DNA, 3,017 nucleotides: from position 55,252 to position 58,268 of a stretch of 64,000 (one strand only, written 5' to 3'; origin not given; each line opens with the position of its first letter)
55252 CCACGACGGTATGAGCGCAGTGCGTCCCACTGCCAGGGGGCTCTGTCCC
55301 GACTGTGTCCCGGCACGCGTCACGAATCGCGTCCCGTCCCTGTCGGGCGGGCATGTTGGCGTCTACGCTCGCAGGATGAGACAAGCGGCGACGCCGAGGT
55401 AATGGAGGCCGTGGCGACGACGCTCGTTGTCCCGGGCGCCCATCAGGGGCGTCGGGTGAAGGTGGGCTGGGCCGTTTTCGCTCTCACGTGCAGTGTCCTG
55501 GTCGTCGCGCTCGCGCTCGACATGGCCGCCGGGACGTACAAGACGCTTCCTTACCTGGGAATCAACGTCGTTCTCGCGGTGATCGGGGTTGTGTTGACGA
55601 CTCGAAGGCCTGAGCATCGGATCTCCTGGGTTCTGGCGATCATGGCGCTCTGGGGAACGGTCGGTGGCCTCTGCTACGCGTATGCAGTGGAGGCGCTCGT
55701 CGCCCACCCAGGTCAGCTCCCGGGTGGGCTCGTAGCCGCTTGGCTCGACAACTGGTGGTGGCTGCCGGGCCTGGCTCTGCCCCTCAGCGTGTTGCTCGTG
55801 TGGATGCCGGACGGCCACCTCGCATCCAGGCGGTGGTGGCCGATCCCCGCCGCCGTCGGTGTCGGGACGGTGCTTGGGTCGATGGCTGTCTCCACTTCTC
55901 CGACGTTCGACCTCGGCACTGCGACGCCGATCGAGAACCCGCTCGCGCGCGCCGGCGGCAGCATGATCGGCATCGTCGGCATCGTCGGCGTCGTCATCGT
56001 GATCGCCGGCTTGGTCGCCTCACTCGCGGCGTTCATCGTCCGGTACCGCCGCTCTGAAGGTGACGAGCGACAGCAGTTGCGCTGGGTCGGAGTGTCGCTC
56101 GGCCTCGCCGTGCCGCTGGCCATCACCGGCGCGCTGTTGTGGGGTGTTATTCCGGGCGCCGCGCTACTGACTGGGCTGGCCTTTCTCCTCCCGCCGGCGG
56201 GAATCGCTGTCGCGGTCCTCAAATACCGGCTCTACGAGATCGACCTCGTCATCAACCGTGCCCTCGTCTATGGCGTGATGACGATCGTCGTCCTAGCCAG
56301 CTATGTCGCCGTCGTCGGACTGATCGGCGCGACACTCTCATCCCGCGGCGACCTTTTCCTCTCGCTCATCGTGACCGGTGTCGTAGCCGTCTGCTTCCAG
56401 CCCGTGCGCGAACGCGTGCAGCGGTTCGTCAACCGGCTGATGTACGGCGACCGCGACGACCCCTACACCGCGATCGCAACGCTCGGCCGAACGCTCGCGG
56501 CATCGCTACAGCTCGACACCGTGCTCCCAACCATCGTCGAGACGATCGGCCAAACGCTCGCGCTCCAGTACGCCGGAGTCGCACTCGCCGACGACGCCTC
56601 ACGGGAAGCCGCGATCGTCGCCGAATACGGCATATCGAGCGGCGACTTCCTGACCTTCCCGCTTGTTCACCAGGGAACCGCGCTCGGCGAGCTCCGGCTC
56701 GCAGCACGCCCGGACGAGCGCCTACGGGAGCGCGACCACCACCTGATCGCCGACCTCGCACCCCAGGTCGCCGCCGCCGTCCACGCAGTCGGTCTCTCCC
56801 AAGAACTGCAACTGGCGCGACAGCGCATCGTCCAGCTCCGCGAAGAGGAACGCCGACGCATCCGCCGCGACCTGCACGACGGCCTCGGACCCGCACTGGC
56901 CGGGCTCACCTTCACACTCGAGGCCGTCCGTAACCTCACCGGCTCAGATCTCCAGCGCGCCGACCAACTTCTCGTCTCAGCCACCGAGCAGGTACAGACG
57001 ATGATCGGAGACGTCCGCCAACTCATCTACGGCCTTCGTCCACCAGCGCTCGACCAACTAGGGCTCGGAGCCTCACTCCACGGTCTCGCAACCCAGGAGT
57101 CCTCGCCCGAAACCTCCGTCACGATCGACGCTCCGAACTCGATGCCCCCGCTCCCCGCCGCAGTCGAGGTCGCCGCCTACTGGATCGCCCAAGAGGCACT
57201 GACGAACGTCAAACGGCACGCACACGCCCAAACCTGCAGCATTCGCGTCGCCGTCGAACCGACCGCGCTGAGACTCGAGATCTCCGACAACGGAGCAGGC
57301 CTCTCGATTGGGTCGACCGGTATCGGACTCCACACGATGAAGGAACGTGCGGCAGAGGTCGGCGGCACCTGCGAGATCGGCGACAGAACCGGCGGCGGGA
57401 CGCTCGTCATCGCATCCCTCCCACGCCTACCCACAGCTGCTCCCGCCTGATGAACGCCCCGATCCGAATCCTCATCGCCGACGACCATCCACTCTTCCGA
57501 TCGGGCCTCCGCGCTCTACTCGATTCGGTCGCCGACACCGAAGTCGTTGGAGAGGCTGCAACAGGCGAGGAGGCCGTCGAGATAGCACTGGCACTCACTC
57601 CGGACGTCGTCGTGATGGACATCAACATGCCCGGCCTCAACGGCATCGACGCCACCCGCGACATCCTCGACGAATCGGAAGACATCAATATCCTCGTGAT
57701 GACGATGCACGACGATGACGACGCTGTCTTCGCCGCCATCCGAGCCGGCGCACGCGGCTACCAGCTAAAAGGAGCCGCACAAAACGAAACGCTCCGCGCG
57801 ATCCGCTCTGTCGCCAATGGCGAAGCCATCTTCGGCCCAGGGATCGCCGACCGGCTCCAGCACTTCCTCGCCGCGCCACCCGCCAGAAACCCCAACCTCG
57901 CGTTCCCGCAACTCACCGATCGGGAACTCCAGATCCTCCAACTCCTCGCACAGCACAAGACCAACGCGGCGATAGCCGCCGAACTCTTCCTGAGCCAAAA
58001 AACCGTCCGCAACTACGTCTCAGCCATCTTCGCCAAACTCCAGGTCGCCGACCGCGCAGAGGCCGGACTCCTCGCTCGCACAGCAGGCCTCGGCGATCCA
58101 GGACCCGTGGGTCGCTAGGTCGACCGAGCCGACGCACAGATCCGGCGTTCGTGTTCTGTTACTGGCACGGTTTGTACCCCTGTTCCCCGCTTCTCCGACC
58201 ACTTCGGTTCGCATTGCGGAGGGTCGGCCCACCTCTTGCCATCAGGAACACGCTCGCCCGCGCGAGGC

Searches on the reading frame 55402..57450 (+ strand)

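Call 57: search_protein_families(library=pfam, proteins=[window:55402-57450:+], max_evalue=0.001)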
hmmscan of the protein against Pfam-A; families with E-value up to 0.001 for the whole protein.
window:55402-57450:+ (682 aa): 3 families
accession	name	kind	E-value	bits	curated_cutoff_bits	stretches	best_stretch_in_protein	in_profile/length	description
PF07730.19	HisKA_3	-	1.1e-13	52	24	1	483-550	1-68/68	Histidine kinase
PF02518.31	HATPase_c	-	1.1e-09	39.1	26.4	1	590-675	4-109/111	Histidine kinase-, DNA gyrase B-, and HSP90-like ATPase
PF13581.12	HATPase_c_2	-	0.00084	19.8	27.4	0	595-652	35-111/127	Histidine kinase-like ATPase domain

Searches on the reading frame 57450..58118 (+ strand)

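Call 57: search_protein_families(library=pfam, proteins=[window:57450-58118:+], max_evalue=0.001)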
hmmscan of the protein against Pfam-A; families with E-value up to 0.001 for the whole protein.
window:57450-58118:+ (222 aa): 3 families
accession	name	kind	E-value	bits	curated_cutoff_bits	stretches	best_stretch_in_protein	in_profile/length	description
PF00072.30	Response_reg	-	1.8e-26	92.9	30.2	1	7-118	1-110/111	Response regulator receiver domain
PF00196.25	GerE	-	4.1e-18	65.2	23.5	1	154-206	2-54/57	Bacterial regulatory proteins, luxR family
PF13384.12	HTH_23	-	0.00079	19.6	24.6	1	157-191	5-39/50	Homeodomain-like domain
